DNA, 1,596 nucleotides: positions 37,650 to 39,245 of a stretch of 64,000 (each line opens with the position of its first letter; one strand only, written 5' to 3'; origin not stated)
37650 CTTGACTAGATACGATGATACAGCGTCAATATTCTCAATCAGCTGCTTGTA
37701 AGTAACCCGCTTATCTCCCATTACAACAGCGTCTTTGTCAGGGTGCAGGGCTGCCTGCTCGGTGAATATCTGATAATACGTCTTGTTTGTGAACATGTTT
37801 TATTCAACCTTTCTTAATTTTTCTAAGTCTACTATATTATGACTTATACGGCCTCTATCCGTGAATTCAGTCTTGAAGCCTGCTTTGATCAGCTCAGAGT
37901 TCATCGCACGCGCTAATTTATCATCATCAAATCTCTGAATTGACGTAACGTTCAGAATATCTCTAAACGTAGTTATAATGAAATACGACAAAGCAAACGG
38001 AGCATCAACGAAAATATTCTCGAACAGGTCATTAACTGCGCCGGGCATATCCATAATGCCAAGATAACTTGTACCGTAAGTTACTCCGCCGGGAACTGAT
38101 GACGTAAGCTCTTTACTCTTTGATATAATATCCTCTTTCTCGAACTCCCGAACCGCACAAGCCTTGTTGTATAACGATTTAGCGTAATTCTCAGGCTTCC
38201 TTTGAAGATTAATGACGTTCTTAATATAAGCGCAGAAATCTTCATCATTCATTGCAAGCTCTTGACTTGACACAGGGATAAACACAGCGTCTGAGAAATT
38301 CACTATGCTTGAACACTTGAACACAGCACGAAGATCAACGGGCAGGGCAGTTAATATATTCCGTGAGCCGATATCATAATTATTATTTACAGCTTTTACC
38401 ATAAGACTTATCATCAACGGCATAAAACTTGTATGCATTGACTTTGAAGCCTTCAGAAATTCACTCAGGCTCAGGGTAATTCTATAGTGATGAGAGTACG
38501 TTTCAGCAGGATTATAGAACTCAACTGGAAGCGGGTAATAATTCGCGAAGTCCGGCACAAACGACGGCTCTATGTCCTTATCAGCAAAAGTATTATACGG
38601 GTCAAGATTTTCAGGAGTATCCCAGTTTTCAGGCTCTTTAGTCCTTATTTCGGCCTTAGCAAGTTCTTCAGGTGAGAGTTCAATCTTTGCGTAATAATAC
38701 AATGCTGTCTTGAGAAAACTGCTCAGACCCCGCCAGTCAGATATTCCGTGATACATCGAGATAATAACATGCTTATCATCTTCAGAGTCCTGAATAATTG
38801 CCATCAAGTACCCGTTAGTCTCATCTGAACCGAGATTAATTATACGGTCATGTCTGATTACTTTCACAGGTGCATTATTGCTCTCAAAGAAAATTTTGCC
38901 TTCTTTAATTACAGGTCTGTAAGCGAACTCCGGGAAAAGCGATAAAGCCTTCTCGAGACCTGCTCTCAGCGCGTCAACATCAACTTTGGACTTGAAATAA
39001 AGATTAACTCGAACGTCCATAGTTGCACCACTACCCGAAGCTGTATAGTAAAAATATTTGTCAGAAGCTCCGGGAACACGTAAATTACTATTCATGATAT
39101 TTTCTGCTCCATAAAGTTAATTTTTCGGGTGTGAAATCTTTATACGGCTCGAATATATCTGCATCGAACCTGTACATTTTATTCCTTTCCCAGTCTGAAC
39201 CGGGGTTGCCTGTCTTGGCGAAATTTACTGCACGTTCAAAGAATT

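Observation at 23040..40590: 17.5-kb, 13-gene operon for a glyco/acyl conjugate with three adenylating enzymes and two condensation-like enzymes but no carrier protein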

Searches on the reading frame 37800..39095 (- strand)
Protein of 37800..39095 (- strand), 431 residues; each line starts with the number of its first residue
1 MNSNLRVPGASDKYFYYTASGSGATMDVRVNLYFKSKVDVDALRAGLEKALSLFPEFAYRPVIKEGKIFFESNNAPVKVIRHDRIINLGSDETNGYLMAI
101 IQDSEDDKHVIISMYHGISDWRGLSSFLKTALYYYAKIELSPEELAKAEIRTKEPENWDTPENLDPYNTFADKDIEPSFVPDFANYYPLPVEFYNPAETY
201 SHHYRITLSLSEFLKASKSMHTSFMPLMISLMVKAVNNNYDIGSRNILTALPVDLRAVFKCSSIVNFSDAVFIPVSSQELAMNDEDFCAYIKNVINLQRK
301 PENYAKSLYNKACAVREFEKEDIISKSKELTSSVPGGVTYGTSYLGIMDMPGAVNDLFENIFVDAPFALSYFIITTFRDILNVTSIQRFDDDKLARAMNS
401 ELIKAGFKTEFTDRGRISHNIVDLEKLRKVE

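Call 3: search_protein_families(library=pfam, proteins=[window:37800-39095:-], max_evalue=0.01)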
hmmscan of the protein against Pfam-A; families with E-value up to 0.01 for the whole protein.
window:37800-39095:- (431 aa): 0 families

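Call 5: search_protein_families(library=ncbifam, proteins=[window:37800-39095:-], max_evalue=0.01)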
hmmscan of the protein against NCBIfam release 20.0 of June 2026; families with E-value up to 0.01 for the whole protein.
window:37800-39095:- (431 aa): 0 families

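Call 12: find_homologous_proteins(query=window:37800-39095:-)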
Query window:37800-39095:- (431 aa): 23 proteins with E <= 0.001 among 4525 candidates.
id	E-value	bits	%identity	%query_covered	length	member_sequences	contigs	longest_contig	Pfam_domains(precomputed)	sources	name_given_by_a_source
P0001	5.9e-286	966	100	100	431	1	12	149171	-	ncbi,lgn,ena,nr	ncbi:MAG: hypothetical protein IJP48_01775 [Synergistaceae bacterium]|nr:hypothetical protein [Syner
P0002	2.8e-239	812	83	100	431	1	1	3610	-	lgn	-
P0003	1.4e-135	471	84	58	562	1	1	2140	-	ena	-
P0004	1.5e-123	431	46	100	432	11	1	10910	-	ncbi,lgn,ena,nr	ncbi:MAG: hypothetical protein J6D46_03955 [Lachnospiraceae bacterium]|nr:hypothetical protein [Lach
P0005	5.9e-110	386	44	99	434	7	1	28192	-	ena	-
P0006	7.0e-107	376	44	99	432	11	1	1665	-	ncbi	-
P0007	4.0e-105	370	42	99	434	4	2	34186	-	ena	-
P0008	2.1e-104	368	42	99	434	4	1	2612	-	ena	-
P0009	6.5e-101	357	41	99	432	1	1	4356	-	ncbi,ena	-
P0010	6.8e-101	357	43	99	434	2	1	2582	-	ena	-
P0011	1.8e-100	355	41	99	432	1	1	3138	-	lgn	-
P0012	6.4e-100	353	42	99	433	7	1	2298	-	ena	-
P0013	2.4e-99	351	40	99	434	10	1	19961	-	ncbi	-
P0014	6.4e-99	350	42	99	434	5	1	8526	-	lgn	-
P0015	3.7e-98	348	42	94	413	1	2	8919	-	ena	-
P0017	5.2e-97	344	41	100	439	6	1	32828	-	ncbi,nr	ncbi:MAG: hypothetical protein IJP89_01115 [Synergistaceae bacterium]|nr:hypothetical protein [Syner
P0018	8.9e-95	336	40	99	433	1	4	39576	-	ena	-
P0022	2.1e-44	171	29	98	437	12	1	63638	-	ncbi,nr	ncbi:MAG: hypothetical protein IJM23_08690 [Lachnospiraceae bacterium]|nr:hypothetical protein [Lach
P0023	2.2e-38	151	28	97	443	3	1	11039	-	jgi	-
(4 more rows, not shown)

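Call 13: find_encoding_contigs(protein=P0022, flank=10000, max_places=2)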
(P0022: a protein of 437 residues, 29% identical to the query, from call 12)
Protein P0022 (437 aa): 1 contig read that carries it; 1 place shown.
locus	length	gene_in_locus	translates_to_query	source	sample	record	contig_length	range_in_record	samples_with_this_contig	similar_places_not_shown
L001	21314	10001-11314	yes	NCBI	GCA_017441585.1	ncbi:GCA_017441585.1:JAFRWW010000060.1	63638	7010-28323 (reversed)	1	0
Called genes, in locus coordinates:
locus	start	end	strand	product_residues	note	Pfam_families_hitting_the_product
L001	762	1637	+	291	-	PF02899:Phage_int_SAM_1, PF13102:Phage_int_SAM_5 (faint), PF13495:Phage_int_SAM_4, PF00589:Phage_integrase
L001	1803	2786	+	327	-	PF00535:Glycos_transf_2, PF10111:Glyco_tranf_2_2, PF13641:Glyco_tranf_2_3 (weak)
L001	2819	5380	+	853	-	PF00535:Glycos_transf_2, PF10111:Glyco_tranf_2_2 (weak), PF03321:GH3, PF23571:GH3_M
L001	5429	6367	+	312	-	PF00535:Glycos_transf_2, PF10111:Glyco_tranf_2_2, PF13641:Glyco_tranf_2_3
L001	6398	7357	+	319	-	PF00535:Glycos_transf_2, PF10111:Glyco_tranf_2_2, PF13641:Glyco_tranf_2_3 (weak)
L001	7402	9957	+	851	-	PF00535:Glycos_transf_2, PF10111:Glyco_tranf_2_2, PF03321:GH3, PF23571:GH3_M (weak)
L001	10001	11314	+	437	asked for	-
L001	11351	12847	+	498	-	PF00135:COesterase, PF20434:BD-FAE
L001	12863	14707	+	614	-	PF00664:ABC_membrane, PF00005:ABC_tran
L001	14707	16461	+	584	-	PF00664:ABC_membrane, PF00005:ABC_tran, PF02463:SMC_N (faint)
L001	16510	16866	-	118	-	PF00132:Hexapep, PF14602:Hexapep_2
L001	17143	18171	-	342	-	PF00793:DAHP_synth_1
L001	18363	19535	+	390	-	PF01757:Acyl_transf_3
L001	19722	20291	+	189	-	PF12672:DUF3793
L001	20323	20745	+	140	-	PF00258:Flavodoxin_1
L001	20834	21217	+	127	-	PF00403:HMA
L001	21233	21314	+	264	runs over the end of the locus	PF04072:LCM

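Call 14: find_encoding_contigs(protein=P0017, flank=10000, max_places=2)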
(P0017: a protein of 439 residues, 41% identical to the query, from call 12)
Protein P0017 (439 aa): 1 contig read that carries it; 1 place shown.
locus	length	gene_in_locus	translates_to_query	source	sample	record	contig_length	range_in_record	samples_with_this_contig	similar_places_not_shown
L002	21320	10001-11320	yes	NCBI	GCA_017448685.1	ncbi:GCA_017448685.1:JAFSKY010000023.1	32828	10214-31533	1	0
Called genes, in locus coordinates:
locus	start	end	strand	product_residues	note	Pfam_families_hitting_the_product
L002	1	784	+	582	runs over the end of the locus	PF00664:ABC_membrane, PF00005:ABC_tran, PF02463:SMC_N (faint)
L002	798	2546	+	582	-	PF00664:ABC_membrane, PF00005:ABC_tran, PF02463:SMC_N (faint)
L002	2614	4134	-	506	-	PF02321:OEP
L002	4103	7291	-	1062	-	PF00873:ACR_tran, PF03176:MMPL, PF02355:SecD_SecF_C (weak)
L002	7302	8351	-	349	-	PF25919:BSH_CusB (faint), PF25917:BSH_RND, PF25973:BSH_CzcB (weak), PF25885:HH_EMRA (weak), PF25876:HH_MFP_RND, PF25944:Beta-barrel_RND, PF25989:YknX_C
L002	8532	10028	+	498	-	PF00135:COesterase, PF20434:BD-FAE, PF07859:Abhydrolase_3 (faint)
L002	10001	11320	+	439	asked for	-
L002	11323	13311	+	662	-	PF00501:AMP-binding, PF13193:AMP-binding_C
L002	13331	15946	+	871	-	PF00535:Glycos_transf_2, PF10111:Glyco_tranf_2_2 (weak), PF03321:GH3, PF23571:GH3_M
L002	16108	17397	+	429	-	PF00999:Na_H_Exchanger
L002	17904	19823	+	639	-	PF13292:DXP_synthase_N (faint), PF00456:Transketolase_N, PF00676:E1_dh (weak), PF02779:Transket_pyr, PF02780:Transketolase_C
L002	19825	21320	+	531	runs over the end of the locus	PF00370:FGGY_N, PF02782:FGGY_C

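Call 15: find_encoding_contigs(protein=P0007, flank=10000, max_places=2)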
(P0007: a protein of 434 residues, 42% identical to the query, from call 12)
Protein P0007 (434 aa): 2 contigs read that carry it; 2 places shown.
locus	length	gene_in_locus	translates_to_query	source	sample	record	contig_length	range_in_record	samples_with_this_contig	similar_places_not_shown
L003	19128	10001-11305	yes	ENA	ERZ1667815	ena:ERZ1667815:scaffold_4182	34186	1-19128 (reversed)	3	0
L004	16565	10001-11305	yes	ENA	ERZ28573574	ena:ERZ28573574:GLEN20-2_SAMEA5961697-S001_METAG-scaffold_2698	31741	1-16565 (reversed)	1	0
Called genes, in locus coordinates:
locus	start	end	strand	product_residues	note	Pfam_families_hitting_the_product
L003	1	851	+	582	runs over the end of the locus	PF00664:ABC_membrane, PF00005:ABC_tran, PF02463:SMC_N (faint)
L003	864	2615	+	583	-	PF00664:ABC_membrane, PF00005:ABC_tran, PF02463:SMC_N (faint)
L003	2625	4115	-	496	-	PF02321:OEP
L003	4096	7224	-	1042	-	PF00873:ACR_tran, PF03176:MMPL (weak), PF02355:SecD_SecF_C (weak)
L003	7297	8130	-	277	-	PF25917:BSH_RND (weak), PF25876:HH_MFP_RND (weak), PF25944:Beta-barrel_RND, PF25989:YknX_C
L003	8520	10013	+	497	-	PF00135:COesterase, PF20434:BD-FAE, PF07859:Abhydrolase_3 (faint)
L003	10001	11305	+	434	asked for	-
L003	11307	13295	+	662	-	PF00501:AMP-binding, PF13193:AMP-binding_C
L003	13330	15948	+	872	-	PF00535:Glycos_transf_2, PF10111:Glyco_tranf_2_2, PF03321:GH3, PF23571:GH3_M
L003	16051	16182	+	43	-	-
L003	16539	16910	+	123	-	-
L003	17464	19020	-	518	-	PF09820:AAA-ATPase_like, PF08011:PDDEXK_9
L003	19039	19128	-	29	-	?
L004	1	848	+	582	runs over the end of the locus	PF00664:ABC_membrane, PF00005:ABC_tran, PF02463:SMC_N (faint)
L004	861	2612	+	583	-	PF00664:ABC_membrane, PF00005:ABC_tran, PF02463:SMC_N (faint)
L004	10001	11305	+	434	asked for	-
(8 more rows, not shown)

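Call 18: search_solved_structures(query=window:37800-39095:-, max_evalue=10, show_alignments=2)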
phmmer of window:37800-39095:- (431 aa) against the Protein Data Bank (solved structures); distinct sequences matched with E-value up to 10: 0.

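Call 19: find_encoding_contigs(protein=P0018, flank=10000, max_places=3)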
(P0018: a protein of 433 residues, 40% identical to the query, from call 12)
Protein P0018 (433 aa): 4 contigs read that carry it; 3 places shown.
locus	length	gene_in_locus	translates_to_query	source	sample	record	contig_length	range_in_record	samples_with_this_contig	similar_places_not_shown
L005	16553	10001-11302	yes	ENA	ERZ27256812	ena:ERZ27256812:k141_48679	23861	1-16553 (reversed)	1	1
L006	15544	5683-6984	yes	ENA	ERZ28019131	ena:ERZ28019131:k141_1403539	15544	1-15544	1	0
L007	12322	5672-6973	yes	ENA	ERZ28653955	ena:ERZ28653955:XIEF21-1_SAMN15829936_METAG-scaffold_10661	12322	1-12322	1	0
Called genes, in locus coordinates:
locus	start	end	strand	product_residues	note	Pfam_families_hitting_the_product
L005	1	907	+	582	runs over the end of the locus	PF00664:ABC_membrane, PF00005:ABC_tran, PF02463:SMC_N (faint)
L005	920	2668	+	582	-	PF00664:ABC_membrane, PF00005:ABC_tran, PF02463:SMC_N (faint)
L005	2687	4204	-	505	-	PF02321:OEP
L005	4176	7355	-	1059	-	PF00873:ACR_tran, PF03176:MMPL (weak), PF02355:SecD_SecF_C (weak)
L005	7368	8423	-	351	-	PF25917:BSH_RND, PF25919:BSH_CusB (faint), PF25973:BSH_CzcB (weak), PF25885:HH_EMRA (weak), PF25876:HH_MFP_RND (weak), PF25944:Beta-barrel_RND, PF25989:YknX_C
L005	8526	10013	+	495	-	PF00135:COesterase, PF20434:BD-FAE, PF07859:Abhydrolase_3 (faint)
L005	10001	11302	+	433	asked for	-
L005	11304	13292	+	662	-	PF00501:AMP-binding, PF13193:AMP-binding_C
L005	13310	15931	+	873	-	PF00535:Glycos_transf_2, PF10111:Glyco_tranf_2_2, PF03321:GH3, PF23571:GH3_M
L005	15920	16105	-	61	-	-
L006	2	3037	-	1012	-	?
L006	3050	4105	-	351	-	PF25917:BSH_RND, PF25919:BSH_CusB (faint), PF25973:BSH_CzcB (weak), PF25885:HH_EMRA (weak), PF25876:HH_MFP_RND (weak), PF25944:Beta-barrel_RND, PF25989:YknX_C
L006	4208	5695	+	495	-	PF00135:COesterase, PF20434:BD-FAE, PF07859:Abhydrolase_3 (faint)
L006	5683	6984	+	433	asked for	-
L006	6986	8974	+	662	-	PF00501:AMP-binding, PF13193:AMP-binding_C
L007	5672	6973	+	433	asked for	-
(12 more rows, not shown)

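Call 20: find_encoding_contigs(protein=P0005, flank=10000, max_places=2)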
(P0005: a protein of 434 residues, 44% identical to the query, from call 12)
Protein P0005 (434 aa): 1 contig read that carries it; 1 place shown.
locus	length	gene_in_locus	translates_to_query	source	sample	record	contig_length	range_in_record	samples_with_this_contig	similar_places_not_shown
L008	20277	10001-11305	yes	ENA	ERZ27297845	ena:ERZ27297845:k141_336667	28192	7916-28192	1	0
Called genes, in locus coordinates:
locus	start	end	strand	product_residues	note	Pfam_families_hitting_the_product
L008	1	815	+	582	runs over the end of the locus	PF00664:ABC_membrane, PF02463:SMC_N (faint), PF00005:ABC_tran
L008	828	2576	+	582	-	PF00664:ABC_membrane, PF00005:ABC_tran, PF02463:SMC_N (faint)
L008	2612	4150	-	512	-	PF02321:OEP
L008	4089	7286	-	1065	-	PF00873:ACR_tran, PF03176:MMPL, PF02355:SecD_SecF_C (weak)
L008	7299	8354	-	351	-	PF25917:BSH_RND, PF25973:BSH_CzcB (weak), PF25885:HH_EMRA (weak), PF25876:HH_MFP_RND, PF25944:Beta-barrel_RND, PF25989:YknX_C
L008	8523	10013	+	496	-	PF00135:COesterase, PF20434:BD-FAE, PF07859:Abhydrolase_3 (faint)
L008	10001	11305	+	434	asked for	-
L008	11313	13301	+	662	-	PF00501:AMP-binding, PF13193:AMP-binding_C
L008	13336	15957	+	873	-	PF00535:Glycos_transf_2, PF10111:Glyco_tranf_2_2, PF03321:GH3, PF23571:GH3_M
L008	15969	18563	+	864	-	PF00535:Glycos_transf_2, PF10111:Glyco_tranf_2_2 (faint), PF03321:GH3, PF23572:GH3_C (faint), PF23571:GH3_M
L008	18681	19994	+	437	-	PF02900:LigB, PF01871:AMMECR1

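Call 21: find_encoding_contigs(protein=P0023, flank=10000, max_places=2)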
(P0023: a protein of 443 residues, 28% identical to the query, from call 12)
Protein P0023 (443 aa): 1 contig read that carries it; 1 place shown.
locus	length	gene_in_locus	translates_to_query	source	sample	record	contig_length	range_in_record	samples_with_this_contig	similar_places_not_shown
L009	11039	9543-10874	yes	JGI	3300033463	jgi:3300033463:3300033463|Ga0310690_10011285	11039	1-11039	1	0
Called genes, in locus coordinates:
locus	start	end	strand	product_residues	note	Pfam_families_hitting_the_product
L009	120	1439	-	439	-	-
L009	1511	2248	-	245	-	PF04542:Sigma70_r2 (weak)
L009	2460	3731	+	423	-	PF08245:Mur_ligase_M, PF02875:Mur_ligase_C, PF27239:FOL3_C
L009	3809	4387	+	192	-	PF17032:Zn_ribbon_15 (faint), PF18912:DZR_2 (faint), PF24460:DUF7575 (faint), PF12773:DZR, PF13240:Zn_Ribbon_1 (weak), PF13248:Zn_ribbon_3, PF13240:Zn_Ribbon_1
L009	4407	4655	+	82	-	-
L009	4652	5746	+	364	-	PF04055:Radical_SAM, PF13186:SPASM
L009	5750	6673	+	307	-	PF01636:APH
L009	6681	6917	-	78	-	-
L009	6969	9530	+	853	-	PF00535:Glycos_transf_2, PF10111:Glyco_tranf_2_2 (weak), PF03321:GH3, PF23571:GH3_M (weak)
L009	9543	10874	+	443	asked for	-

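Call 35: predict_structure(alignment_id=A1)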
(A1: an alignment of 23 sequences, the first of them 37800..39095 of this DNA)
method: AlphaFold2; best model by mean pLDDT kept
length: 431 residues; sequences in the alignment: 23
mean_pLDDT: 93.2   pTM: 0.91
mean pLDDT of the five models: 93.2, 92.6, 92.2, 91.9, 91.7
residues with pLDDT >= 90: 362; 70-90: 65; 50-70: 2; < 50: 2
segments of 3 or more residues with pLDDT < 50: none
pLDDT, mean of each block of 10 residues (from residue 1): 78 94 91 97 97 94 96 94 87 95 94 93 95 94 91 91 95 95 88 90 97 94 95 93 92 95 92 94 95 96 96 97 96 83 92 93 90 96 95 95 97 93 95 86
secondary structure, 60 per line:
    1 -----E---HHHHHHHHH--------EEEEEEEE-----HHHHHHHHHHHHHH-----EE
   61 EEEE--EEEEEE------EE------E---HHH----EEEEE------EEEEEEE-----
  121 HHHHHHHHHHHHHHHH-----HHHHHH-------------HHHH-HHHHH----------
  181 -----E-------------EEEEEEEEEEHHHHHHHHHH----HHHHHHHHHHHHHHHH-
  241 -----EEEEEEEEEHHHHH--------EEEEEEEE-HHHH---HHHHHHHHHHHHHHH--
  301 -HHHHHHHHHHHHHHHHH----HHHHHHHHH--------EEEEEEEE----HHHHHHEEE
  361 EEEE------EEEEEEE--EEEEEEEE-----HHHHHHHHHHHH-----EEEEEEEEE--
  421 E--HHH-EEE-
elements in order: H10-18 E27-34 H40-53 E59-64 E67-72 E98-102 E109-115 H121-136 H142-147 H161-164 H166-170 E200-209 H210-219 H224-239 E246-254 H255-259 E268-275 H277-280 H284-298 H302-318 H323-331 E340-347 H352-357 E358-364 E371-377 E380-387 H393-404 E410-418 E428-430

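Call 38: fold_search(model_id=the predicted structure, library=pdb)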
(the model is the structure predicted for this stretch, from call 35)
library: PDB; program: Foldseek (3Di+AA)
matches with E <= 10: 717; with E <= 0.001: 248
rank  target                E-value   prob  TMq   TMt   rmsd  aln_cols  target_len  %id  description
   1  2zba_C                1.0e-14  1.00  0.55  0.56   7.2       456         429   11  Crystal Structure of F. sporotrichioides TRI101 complexed with Coenzyme A and T-2 (released 2007-12-11)
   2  8s6l                  2.1e-14  1.00  0.63  0.62   9.2       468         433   14  AzeD dehydratase of Pseudomonas aeruginosa (released 2025-03-12)
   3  8rz6_B                3.0e-14  1.00  0.52  0.51   8.4       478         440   14  SeMet derivative structure of the condensation domain TomBC from the Tomaymycin non-ribosomal peptide synthetase (released 2024-06-26)
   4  1q9j_B                3.4e-14  1.00  0.60  0.64   7.5       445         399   12  Structure of polyketide synthase associated protein 5 from Mycobacterium tuberculosis (released 2004-05-25)
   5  2zba_A                3.4e-14  1.00  0.58  0.57   7.2       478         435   11  Crystal Structure of F. sporotrichioides TRI101 complexed with Coenzyme A and T-2 (released 2007-12-11)
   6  8jos                  3.4e-14  1.00  0.57  0.46   9.0       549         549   13  Structure of an acyltransferase involved in mannosylerythritol lipid formation from Pseudozyma tsukubaensis in type B cr (released 2024-04-17)
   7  8qnf                  4.0e-14  1.00  0.56  0.54   7.6       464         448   14  Crystal structure of the Condensation domain TomBC from the Tomaymycin non-ribosomal peptide synthetase (released 2024-06-26)
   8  6p1j_A                8.6e-14  1.00  0.53  0.27   8.6       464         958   12  The structure of condensation and adenylation domains of teixobactin-producing nonribosomal peptide synthetase Txo2 se (released 2019-05-29)
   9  8rz6_A                8.6e-14  1.00  0.53  0.52   8.4       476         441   14  SeMet derivative structure of the condensation domain TomBC from the Tomaymycin non-ribosomal peptide synthetase (released 2024-06-26)
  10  1q9j_A                9.1e-14  1.00  0.58  0.64   9.4       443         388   12  Structure of polyketide synthase associated protein 5 from Mycobacterium tuberculosis (released 2004-05-25)
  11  8f7f                  9.7e-14  1.00  0.51  0.51   9.0       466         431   13  The condensation domain of surfactin A synthetase C in space group P43212 (released 2023-11-22)
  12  8f7h                  1.1e-13  1.00  0.49  0.49   9.4       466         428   12  The condensation domain of surfactin A synthetase C variant 18b in space group P212121 (released 2023-11-22)
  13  6p1j_B                1.5e-13  1.00  0.51  0.26   9.6       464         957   11  The structure of condensation and adenylation domains of teixobactin-producing nonribosomal peptide synthetase Txo2 se (released 2019-05-29)
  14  2rkv                  1.6e-13  1.00  0.59  0.58   7.3       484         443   10  Crystal Structure of F. graminearum TRI101 complexed with Coenzyme A and T-2 mycotoxin (released 2007-12-11)
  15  9be4_A                1.6e-13  1.00  0.55  0.16  10.2       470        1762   10  The post-condensation state of the dimodular NRPS protein LgrA (released 2024-11-20)
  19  2zba_B                2.5e-13  1.00  0.59  0.59   6.8       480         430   10  Crystal Structure of F. sporotrichioides TRI101 complexed with Coenzyme A and T-2 (released 2007-12-11)
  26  6dd2_B                7.6e-13  1.00  0.62  0.64   5.9       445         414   13  Crystal structure of Selaginella moellendorffii HCT (released 2018-10-03)
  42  2zba_D                2.1e-12  1.00  0.56  0.61   6.6       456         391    9  Crystal Structure of F. sporotrichioides TRI101 complexed with Coenzyme A and T-2 (released 2007-12-11)
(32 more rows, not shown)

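Call 56: search_protein_families(library=pfam, proteins=[window:37800-39095:-], max_evalue=10)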
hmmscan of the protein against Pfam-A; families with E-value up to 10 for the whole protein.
window:37800-39095:- (431 aa): 1 family
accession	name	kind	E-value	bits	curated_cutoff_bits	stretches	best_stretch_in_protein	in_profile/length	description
PF18362.6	THB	-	0.23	11.5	25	1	112-129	17-34/34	Tri-helix bundle domain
